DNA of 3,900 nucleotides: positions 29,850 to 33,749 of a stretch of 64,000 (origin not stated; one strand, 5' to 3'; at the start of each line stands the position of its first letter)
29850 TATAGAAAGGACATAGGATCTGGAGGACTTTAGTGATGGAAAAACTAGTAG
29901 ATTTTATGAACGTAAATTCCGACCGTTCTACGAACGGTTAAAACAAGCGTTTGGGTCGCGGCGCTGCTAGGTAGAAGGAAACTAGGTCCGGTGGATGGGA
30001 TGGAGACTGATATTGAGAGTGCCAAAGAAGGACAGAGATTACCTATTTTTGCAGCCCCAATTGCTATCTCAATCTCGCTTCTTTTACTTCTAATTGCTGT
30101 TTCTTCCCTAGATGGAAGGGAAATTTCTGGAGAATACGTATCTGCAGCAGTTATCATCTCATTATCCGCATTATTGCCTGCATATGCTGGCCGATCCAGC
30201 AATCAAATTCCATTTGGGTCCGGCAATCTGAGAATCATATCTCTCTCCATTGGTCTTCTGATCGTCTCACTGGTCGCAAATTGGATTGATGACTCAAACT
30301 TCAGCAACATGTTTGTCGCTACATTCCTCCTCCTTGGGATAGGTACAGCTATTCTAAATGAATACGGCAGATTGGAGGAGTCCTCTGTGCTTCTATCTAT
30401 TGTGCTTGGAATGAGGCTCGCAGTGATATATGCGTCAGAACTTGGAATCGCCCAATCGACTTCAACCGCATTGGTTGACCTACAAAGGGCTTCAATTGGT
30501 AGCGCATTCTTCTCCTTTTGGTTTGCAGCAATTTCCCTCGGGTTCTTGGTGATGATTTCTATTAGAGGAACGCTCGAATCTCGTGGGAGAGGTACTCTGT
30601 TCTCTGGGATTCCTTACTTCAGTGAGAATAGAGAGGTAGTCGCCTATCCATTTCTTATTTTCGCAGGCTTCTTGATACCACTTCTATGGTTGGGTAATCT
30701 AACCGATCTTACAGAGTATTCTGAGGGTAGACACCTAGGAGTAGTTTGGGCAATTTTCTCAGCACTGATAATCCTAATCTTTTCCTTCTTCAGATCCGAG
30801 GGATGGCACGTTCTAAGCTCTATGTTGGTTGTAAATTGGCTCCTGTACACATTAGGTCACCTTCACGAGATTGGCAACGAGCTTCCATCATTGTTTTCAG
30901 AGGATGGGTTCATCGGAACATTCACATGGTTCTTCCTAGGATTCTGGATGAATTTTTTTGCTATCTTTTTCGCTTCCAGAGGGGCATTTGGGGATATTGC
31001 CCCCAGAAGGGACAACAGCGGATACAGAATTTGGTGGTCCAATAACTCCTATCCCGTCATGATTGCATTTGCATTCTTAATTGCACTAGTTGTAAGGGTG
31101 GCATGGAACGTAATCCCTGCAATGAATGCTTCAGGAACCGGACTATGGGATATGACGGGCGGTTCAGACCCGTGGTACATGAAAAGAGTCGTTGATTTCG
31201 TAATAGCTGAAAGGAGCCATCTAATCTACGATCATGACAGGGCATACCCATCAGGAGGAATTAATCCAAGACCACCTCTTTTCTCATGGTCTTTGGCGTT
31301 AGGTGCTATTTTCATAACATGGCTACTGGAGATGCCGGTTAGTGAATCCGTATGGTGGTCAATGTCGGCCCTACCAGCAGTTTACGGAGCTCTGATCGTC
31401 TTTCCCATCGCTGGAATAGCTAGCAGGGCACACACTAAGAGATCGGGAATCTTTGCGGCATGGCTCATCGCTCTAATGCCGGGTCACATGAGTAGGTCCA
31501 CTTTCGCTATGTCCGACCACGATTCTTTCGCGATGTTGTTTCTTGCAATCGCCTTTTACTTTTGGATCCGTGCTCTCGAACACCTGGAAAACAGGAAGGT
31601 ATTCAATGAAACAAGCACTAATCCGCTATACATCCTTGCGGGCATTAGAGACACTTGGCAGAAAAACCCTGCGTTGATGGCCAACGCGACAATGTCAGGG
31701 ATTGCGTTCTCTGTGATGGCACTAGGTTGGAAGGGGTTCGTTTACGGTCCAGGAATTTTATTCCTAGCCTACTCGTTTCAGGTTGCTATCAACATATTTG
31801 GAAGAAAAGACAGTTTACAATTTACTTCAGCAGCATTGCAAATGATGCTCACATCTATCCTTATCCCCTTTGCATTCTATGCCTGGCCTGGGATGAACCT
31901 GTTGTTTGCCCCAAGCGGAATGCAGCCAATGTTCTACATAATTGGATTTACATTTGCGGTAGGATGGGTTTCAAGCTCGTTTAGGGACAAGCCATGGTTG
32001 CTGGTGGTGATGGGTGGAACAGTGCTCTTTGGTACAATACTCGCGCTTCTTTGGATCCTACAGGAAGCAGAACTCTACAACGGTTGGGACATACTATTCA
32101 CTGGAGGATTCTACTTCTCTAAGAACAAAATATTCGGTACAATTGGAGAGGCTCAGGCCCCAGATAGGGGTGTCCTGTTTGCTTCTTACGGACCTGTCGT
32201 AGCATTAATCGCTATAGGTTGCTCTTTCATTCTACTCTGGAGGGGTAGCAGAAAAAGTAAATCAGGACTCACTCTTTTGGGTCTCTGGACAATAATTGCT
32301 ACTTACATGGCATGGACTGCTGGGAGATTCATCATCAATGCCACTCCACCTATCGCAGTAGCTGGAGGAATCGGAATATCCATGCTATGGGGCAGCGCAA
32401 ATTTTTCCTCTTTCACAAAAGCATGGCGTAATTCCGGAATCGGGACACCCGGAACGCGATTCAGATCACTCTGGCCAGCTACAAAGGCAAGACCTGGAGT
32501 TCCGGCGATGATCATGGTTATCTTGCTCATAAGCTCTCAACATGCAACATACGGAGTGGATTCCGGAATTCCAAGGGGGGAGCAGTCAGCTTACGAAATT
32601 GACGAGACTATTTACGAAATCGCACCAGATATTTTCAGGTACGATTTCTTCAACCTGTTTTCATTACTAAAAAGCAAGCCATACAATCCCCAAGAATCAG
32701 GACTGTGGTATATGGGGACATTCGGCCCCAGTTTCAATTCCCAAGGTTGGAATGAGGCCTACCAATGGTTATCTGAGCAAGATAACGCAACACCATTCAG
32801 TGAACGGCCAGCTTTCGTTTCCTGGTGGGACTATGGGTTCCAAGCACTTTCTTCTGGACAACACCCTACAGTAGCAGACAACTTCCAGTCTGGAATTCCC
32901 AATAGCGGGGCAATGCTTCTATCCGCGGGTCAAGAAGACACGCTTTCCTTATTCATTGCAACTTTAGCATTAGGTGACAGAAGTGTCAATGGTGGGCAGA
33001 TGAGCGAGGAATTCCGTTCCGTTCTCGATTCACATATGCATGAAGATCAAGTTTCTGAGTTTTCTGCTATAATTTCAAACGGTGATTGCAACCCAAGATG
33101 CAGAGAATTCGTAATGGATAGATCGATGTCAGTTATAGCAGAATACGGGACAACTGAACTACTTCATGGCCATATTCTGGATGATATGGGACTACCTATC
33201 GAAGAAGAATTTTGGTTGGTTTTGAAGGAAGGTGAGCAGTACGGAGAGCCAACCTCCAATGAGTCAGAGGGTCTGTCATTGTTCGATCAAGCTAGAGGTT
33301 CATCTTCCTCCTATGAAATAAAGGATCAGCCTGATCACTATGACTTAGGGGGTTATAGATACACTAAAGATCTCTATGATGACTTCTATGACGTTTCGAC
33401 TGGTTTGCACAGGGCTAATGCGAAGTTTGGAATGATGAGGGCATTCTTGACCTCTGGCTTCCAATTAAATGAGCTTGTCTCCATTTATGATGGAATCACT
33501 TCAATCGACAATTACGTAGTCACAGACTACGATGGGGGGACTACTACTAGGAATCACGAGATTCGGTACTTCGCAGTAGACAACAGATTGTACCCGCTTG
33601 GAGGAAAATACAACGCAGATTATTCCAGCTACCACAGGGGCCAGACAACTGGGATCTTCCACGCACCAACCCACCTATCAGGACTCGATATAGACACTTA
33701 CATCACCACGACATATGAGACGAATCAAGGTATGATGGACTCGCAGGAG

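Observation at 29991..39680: AglB/STT3 oligosaccharyltransferase embedded in a 3229-aa, roughly 24-TM adhesin-like giant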

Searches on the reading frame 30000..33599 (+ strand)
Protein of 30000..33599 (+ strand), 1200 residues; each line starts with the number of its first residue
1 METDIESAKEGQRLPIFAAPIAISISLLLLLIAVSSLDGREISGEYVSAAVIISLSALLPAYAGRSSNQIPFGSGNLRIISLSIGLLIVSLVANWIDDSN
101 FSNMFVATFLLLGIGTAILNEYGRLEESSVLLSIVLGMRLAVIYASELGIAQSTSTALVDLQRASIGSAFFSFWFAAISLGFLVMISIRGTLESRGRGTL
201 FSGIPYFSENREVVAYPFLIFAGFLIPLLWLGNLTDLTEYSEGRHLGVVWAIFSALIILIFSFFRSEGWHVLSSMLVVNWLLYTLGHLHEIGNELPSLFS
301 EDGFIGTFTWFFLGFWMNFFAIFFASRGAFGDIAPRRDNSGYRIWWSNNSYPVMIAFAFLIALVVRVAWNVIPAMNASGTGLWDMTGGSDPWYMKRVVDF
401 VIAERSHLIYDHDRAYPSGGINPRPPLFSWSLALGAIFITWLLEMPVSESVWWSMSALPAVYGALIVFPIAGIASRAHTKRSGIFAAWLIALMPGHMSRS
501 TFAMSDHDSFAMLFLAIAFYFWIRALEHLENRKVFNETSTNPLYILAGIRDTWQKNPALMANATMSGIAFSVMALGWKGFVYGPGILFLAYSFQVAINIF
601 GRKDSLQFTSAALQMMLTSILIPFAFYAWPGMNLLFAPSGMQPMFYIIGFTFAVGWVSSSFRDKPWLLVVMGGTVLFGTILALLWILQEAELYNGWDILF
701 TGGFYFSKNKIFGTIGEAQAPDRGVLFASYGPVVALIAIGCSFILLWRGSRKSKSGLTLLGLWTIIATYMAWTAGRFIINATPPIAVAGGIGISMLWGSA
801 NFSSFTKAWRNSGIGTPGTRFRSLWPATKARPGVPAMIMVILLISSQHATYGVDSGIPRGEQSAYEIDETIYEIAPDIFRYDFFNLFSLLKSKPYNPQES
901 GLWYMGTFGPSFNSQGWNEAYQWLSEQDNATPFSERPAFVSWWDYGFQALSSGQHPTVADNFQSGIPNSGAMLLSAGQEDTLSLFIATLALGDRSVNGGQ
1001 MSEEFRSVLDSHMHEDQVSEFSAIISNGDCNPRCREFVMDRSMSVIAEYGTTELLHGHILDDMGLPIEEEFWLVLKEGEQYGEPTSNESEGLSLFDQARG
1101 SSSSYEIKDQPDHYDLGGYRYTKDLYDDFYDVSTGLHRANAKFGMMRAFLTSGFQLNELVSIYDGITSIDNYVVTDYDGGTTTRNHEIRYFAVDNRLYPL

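Call 50: predict_structure(alignment_id=A2)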
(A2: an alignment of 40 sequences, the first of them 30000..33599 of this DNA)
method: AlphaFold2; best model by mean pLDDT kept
length: 1200 residues; sequences in the alignment: 40
mean_pLDDT: 72.5   pTM: 0.68
mean pLDDT of the five models: 72.5, 71.7, 67.7, 67.7, 66.7
residues with pLDDT >= 90: 210; 70-90: 582; 50-70: 193; < 50: 215
segments of 3 or more residues with pLDDT < 50: 1-12, 375-392, 404-425, 495-506, 701-726, 849-861, 874-876, 887-889, 905-974, 1132-1134, 1172-1179, 1186-1200
pLDDT, mean of each block of 10 residues (from residue 1): 34 68 95 87 85 92 88 86 92 87 90 94 90 95 83 62 84 95 89 80 80 89 93 83 79 89 81 84 81 72 71 84 75 67 83 92 76 47 41 52 42 28 54 77 77 72 90 93 90 51 51 90 90 80 87 92 94 74 79 83 85 92 75 65 83 85 74 75 77 59 40 29 46 77 89 86 82 58 86 82 72 60 73 67 56 42 55 53 50 63 47 33 41 42 36 33 37 58 76 71 86 90 76 78 87 89 88 86 88 88 78 78 69 57 85 85 74 45 44 32
secondary structure, 60 per line:
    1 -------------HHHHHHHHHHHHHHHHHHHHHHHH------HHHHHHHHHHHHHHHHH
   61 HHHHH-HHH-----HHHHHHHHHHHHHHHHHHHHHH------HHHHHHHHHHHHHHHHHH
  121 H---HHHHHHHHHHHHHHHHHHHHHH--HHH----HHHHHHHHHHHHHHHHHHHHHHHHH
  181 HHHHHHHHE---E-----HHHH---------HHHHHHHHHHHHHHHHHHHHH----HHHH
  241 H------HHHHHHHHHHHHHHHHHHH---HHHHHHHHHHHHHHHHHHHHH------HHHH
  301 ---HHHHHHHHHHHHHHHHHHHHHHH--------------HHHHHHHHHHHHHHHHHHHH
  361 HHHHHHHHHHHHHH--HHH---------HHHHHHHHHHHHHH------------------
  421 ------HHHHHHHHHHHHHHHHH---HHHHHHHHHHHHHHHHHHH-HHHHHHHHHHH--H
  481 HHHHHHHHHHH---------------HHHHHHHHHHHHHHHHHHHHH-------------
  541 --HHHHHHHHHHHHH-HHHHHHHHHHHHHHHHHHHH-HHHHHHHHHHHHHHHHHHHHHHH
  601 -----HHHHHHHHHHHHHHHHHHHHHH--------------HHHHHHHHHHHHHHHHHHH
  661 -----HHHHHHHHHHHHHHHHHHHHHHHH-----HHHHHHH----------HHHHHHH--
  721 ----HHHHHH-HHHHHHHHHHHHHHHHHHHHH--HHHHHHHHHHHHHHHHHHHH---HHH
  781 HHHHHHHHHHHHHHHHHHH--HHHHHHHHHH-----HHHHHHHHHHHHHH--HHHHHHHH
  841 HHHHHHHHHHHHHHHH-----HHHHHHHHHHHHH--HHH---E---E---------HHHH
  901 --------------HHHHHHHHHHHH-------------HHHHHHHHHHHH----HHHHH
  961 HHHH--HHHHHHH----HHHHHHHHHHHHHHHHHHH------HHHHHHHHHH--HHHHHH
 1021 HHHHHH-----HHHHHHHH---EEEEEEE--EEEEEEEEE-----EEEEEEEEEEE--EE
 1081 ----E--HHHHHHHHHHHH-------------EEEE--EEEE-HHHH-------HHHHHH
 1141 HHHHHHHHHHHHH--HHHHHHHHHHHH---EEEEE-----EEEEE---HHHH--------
elements in order (helices of 4 or more, strands of 3 or more residues): H14-37 H44-65 H75-96 H103-121 H125-146 H156-188 H199-202 H212-232 H237-241 H248-266 H270-290 H297-300 H304-326 H341-374 H389-402 H427-443 H447-465 H467-477 H480-491 H507-527 H543-555 H557-576 H578-600 H606-627 H642-660 H666-689 H695-701 H712-718 H725-730 H732-752 H755-774 H778-799 H802-811 H817-830 H833-856 H862-874 H897-900 H915-926 H940-951 H956-964 H967-973 H978-996 H1003-1012 H1015-1026 H1032-1039 E1043-1049 E1052-1060 E1066-1076 H1088-1099 E1113-1116 E1119-1122 H1124-1127 H1135-1153 H1156-1167 E1171-1175 E1181-1185 H1189-1192
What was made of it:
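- On STT3/AglB oligosaccharyltransferase (Pfam PF02516, GT-C fold): Model pLDDT is 72.5 (call 50). Calling it EL5 rests on its position in a disordered loop between helices (call 50).
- The joint model has pTM 0.68, and its catalytic loops have low confidence (call 50).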

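Call 54: fold_search(model_id=the predicted structure, library=pdb)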
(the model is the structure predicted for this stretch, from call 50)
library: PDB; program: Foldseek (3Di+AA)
matches with E <= 10: 120; with E <= 0.001: 19
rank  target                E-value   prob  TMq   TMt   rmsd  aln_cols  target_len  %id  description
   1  3wak                  3.1e-09  1.00  0.33  0.45  14.4       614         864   16  Crystal structure of the Archaeoglobus fulgidus oligosaccharyltransferase (O29867_ARCFU) in the apo form (released 2013-10-30)
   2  7e9s_A                3.5e-09  1.00  0.33  0.44  14.1       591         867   17  Archaeal oligosaccharyltransferase AglB from Archaeoglobus fulgidus in complex with an inhibitory peptide and a dolich (released 2021-09-08)
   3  9n9j_I                3.5e-09  1.00  0.32  0.51  12.9       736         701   13  Structure of a GRP94 folding intermediate engaged with a CCDC134- and FKBP11-bound secretory translocon (released 2025-11-19)
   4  5gmy_A                6.1e-09  1.00  0.31  0.43  19.2       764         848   15  Crystal structure of the Archaeoglobus fulgidus oligosaccharyltransferase (O29867_ARCFU) tethered with an acceptor pep (released 2017-02-01)
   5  8b6l_I                3.9e-08  1.00  0.31  0.51   6.3       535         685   14  Subtomogram average of the human Sec61-TRAP-OSTA-translocon (released 2022-12-07)
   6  8age_A                3.9e-08  1.00  0.26  0.45  15.0       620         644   13  Structure of yeast oligosaccharylransferase complex with acceptor peptide bound (released 2022-12-07)
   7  8agc_A                8.1e-08  1.00  0.31  0.50  12.3       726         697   15  Structure of yeast oligosaccharylransferase complex with lipid-linked oligosaccharide and non-acceptor peptide bound (released 2022-12-07)
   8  3waj                  2.0e-07  1.00  0.28  0.42  15.7       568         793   17  Crystal structure of the Archaeoglobus fulgidus oligosaccharyltransferase (O29867_ARCFU) complex with Zn and sulfate (released 2013-10-30)
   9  8pn9_A                3.6e-07  1.00  0.30  0.51  11.0       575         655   13  Structure of human oligosaccharyltransferase OST-A complex bound to NGI-1 (released 2024-05-08)
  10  6ezn_F                4.7e-07  1.00  0.27  0.47  14.5       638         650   14  Cryo-EM structure of the yeast oligosaccharyltransferase (OST) complex (released 2018-01-17)
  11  8agb_A                5.0e-07  1.00  0.25  0.44  11.0       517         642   14  Structure of yeast oligosaccharylransferase complex with lipid-linked oligosaccharide bound (released 2022-12-07)
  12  7oci_F                8.7e-07  1.00  0.23  0.41  13.1       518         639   14  Cryo-EM structure of yeast Ost6p containing oligosaccharyltransferase complex (released 2022-02-16)
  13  6s7o_A                1.3e-06  1.00  0.29  0.49  11.2       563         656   14  Cryo-EM structure of human oligosaccharyltransferase complex OST-A (released 2019-12-18)
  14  6s7t_A                1.7e-06  1.00  0.30  0.48   6.1       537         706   14  Cryo-EM structure of human oligosaccharyltransferase complex OST-B (released 2019-12-18)
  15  6ftg_5                2.2e-06  1.00  0.28  0.49   9.2       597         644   14  Subtomogram average of OST-containing ribosome-translocon complexes from canine rough microsomal membranes (released 2018-03-21)
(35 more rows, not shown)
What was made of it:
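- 31020..32567 (+): STT3/AglB membrane domain (aa about 344-859, about 13 TM helices). It carries the catalytic loops: SDPWYM (aa 392-397, nt 31164-31181), DHD (aa 509-511, nt 31515-31523) and TIGE (aa 717-720, nt 32139-32150). Foldseek matches 3WAK, 7E9S, human STT3A and yeast Stt3 at E 3e-9 to 1e-6 (call 54).
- On STT3/AglB oligosaccharyltransferase (Pfam PF02516, GT-C fold): All have probability 1.00, and target-normalised TM-scores are 0.39-0.51 (call 54).
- Closest known: Eukaryotic multi-subunit OST complex. Same: STT3A and Stt3 are strong structural hits for the core (call 54).
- Foldseek probability 1.00 to AglB, STT3A, Stt3 and PglB (call 54).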

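Call 66: search_solved_structures(query=A2, max_evalue=0.1)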
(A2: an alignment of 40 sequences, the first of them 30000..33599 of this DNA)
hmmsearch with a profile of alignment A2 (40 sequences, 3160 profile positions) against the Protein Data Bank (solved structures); distinct sequences matched with E-value up to 0.1: 13.
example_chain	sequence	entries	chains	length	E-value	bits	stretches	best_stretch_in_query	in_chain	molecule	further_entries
3waj_A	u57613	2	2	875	1.2e-11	45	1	362-640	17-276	Transmembrane oligosaccharyl transferase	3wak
5gmy_A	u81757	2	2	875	1.2e-11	45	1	362-640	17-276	Transmembrane oligosaccharyl transferase, putative | Dolichyl-phosphooligosaccharide-protein glycotransferase 3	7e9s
6s7t_A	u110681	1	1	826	2.2e-06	27.5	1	467-531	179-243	Dolichyl-diphosphooligosaccharide--protein glycosyltransferase subunit STT3B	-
3vu0_A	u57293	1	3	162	4.4e-06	26.5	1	917-984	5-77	Putative uncharacterized protein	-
3vgp_A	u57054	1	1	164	4.5e-06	26.5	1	917-984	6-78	Transmembrane oligosaccharyl transferase, putative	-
6c26_A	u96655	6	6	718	1.4e-05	24.8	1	474-530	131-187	Dolichyl-diphosphooligosaccharide--protein glycosyltransferase subunit STT3 | Dolichyl-diphosphooligosaccharide--protein glycotransferase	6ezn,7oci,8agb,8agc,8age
6s7o_A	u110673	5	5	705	3.7e-05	23.4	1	474-531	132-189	Dolichyl-diphosphooligosaccharide--protein glycosyltransferase subunit STT3A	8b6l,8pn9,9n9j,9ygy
6ftg_5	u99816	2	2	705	3.9e-05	23.3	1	474-531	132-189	Dolichyl-diphosphooligosaccharide--protein glycosyltransferase subunit STT3A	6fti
6ftj_5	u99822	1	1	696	0.0001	22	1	474-531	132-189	Dolichyl-diphosphooligosaccharide--protein glycosyltransferase subunit STT3A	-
8i9p_Lh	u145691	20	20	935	0.00014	21.5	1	480-531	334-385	dolichyl-diphosphooligosaccharide--protein glycotransferase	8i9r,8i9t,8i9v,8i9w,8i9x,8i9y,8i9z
9c7v_B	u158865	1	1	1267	0.0022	17.5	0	1749-1861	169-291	BOS complex subunit NOMO2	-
2wsh_A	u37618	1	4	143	0.019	14.5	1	2306-2420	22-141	ENDONUCLEASE II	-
1nyq_A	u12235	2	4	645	0.045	13.2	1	1763-1890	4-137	threonyl-tRNA synthetase 1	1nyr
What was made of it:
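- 31020..32567 (+): The family profile hits A. fulgidus AglB 3WAJ at E 1.2e-11 (call 66).
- On STT3/AglB oligosaccharyltransferase (Pfam PF02516, GT-C fold): The family profile hits A. fulgidus AglB at E 1.2e-11 (call 66).
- On CarboxypepD_reg / prealbumin-like beta-sandwich arrays (NOMO-like): The match to NOMO2 itself is only weak, at E 0.0022 (call 66).
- Family profile against A. fulgidus AglB at E 1.2e-11 (call 66).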

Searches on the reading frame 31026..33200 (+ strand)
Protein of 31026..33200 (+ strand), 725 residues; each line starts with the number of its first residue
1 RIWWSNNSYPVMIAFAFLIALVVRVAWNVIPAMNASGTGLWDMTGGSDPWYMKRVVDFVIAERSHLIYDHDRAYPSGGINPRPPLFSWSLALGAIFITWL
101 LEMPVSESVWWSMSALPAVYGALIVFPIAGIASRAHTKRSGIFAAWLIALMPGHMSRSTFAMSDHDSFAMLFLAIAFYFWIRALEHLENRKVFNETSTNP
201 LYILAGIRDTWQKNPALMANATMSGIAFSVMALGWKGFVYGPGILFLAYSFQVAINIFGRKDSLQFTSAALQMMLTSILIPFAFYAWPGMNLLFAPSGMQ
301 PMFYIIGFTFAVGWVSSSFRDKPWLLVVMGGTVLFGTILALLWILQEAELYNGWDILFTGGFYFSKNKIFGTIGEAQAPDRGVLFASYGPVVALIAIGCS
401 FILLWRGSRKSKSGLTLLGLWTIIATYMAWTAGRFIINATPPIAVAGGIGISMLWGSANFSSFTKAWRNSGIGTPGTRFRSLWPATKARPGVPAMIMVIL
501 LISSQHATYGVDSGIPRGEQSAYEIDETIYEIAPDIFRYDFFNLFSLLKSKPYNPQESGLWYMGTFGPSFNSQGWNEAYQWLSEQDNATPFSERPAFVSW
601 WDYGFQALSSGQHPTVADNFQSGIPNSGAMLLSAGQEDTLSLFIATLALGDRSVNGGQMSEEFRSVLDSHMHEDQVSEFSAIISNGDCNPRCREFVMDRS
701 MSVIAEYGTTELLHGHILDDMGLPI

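Call 30: find_related_loci(query=window:31026-33200:+, collection=genome_contigs, flank=10000)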
Query window:31026-33200:+ (725 aa) in genome_contigs; peptide patterns used: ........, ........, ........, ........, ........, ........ (x = any residue, [..] = any of these).
474 stretches matched a pattern; 178 encode a relative of the query (tblastn E <= 1e-3); the best 80 are kept; 80 distinct loci.
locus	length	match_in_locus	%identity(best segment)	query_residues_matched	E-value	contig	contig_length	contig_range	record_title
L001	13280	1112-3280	86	1-724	0e+0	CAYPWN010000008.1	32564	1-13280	MAG TPA_asm: uncultured Candidatus Poseidoniales archaeon isolate ERP001736_co1_401 genome assembly, contig: NODE_488_le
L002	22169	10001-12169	85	1-724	0e+0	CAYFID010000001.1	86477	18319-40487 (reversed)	MAG TPA_asm: uncultured Candidatus Poseidoniales archaeon isolate ERP001736_co1_142 genome assembly, contig: NODE_76_len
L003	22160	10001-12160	80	1-725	0e+0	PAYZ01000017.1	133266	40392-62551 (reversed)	MAG: Methanobacteriota archaeon isolate SP88 86019, whole genome shotgun sequence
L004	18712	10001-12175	78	1-725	0e+0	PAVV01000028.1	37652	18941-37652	MAG: Methanobacteriota archaeon isolate SAT1390 158567, whole genome shotgun sequence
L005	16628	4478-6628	79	1-723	0e+0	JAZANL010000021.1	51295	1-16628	MAG: Thermoplasmatota archaeon isolate XB_MAG961 DB_MAG961_0021, whole genome shotgun sequence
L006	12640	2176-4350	78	1-725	0e+0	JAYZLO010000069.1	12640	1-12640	MAG: Thermoplasmatota archaeon isolate XB_MAG308 DB_MAG308_0069, whole genome shotgun sequence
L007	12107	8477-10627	78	1-723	0e+0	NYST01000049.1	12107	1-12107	MAG: Methanobacteriota archaeon isolate CPC89 MHASMcontig_492066, whole genome shotgun sequence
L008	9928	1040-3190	78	1-723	0e+0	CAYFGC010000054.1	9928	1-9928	MAG TPA_asm: uncultured Candidatus Poseidoniales archaeon isolate ERP001736_co1_109 genome assembly, contig: NODE_3995_l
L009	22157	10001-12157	77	1-723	0e+0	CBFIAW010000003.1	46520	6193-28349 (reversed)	MAG: Candidatus Thalassarchaeaceae archaeon isolate Co_bin_552_indper genome assembly, contig: Co_bin_552_indper_c3, who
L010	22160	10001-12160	77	1-723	0e+0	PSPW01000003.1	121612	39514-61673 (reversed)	MAG: Methanobacteriota archaeon isolate Guaymas_23 scaffold_77, whole genome shotgun sequence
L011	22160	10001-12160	77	1-724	0e+0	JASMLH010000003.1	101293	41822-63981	MAG: Candidatus Thalassarchaeaceae archaeon isolate Arabian9_MAG_35 NODE_3_length_101293_cov_4.758931, whole genome shot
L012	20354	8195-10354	75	1-725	0e+0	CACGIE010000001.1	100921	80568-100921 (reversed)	uncultured Candidatus Poseidoniales archaeon isolate AG-422-I18 genome assembly, contig: AG-422-I18_NODE_1, whole genome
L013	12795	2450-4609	76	1-724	0e+0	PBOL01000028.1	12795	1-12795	MAG: Methanobacteriota archaeon isolate RS392 11823, whole genome shotgun sequence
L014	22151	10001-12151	76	1-725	0e+0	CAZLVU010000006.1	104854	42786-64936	MAG TPA_asm: uncultured Candidatus Poseidoniales archaeon isolate SRP260945_co1_377 genome assembly, contig: NODE_144_le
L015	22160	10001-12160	75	1-725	0e+0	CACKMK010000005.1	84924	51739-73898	uncultured Candidatus Poseidoniales archaeon isolate AG-457-A01 genome assembly, contig: AG-457-A01_NODE_5, whole genome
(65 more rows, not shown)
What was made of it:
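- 178 species representatives encode a relative (call 30).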
